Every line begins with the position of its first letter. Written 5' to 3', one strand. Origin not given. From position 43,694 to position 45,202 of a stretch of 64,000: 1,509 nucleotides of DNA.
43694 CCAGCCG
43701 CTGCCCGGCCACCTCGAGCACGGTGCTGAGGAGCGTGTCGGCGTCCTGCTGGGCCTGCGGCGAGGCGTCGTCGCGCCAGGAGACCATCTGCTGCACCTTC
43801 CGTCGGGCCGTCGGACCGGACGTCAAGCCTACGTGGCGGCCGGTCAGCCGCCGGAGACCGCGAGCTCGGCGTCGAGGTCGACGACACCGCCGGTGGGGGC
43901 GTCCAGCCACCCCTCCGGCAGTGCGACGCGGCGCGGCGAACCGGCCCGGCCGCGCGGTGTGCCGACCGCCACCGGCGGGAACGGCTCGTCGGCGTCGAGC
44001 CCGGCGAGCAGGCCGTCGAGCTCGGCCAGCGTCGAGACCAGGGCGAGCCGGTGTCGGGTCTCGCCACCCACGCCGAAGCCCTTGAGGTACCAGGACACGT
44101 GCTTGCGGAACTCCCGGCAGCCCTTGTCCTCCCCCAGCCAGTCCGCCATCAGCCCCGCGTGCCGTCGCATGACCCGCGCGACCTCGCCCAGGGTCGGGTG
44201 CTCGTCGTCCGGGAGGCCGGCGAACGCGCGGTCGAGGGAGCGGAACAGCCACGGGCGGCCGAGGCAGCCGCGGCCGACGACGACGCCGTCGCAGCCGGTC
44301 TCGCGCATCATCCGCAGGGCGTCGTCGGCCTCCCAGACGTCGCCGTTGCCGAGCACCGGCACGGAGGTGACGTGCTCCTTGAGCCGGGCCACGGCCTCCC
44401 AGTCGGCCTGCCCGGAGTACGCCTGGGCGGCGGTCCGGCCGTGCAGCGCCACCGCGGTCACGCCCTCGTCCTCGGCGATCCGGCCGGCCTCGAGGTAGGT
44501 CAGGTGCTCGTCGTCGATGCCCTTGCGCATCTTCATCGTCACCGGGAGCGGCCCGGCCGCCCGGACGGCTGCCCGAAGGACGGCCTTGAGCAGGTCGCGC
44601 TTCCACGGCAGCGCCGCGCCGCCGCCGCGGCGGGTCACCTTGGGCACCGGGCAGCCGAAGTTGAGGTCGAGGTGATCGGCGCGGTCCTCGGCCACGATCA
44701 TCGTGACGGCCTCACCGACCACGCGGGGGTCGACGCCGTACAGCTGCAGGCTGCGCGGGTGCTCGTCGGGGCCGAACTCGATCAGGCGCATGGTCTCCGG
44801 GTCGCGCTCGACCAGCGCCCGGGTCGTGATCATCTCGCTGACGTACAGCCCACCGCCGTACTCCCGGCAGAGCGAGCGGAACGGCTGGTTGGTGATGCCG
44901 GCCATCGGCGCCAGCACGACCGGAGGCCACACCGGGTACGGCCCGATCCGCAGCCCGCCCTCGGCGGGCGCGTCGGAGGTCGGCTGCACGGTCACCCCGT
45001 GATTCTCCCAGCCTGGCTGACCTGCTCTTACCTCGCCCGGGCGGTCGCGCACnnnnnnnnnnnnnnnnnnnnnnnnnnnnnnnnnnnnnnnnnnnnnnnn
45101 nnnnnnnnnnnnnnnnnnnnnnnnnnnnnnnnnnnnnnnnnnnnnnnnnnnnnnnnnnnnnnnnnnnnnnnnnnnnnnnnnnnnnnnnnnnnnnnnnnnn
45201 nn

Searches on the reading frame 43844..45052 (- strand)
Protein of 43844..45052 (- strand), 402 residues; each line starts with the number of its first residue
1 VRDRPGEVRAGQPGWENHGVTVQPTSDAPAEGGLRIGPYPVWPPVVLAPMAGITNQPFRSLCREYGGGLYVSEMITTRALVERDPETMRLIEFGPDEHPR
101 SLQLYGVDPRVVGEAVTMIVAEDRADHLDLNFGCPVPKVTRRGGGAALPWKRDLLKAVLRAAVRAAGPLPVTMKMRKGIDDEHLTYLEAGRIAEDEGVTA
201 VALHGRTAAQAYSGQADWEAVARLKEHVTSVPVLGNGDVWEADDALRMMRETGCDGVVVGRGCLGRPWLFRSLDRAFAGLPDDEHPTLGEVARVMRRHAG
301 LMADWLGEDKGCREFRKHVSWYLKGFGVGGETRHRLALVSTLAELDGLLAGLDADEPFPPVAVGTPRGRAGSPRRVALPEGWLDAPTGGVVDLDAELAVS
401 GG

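Call 4: search_protein_families(library=pfam, proteins=[window:43844-45052:-], max_evalue=0.01)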
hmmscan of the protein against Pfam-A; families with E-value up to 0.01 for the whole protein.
window:43844-45052:- (402 aa): 1 family
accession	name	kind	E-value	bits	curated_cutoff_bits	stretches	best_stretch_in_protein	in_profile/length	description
PF01207.24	Dus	-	7.6e-88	295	20.4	1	47-344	2-297/311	Dihydrouridine synthase (Dus)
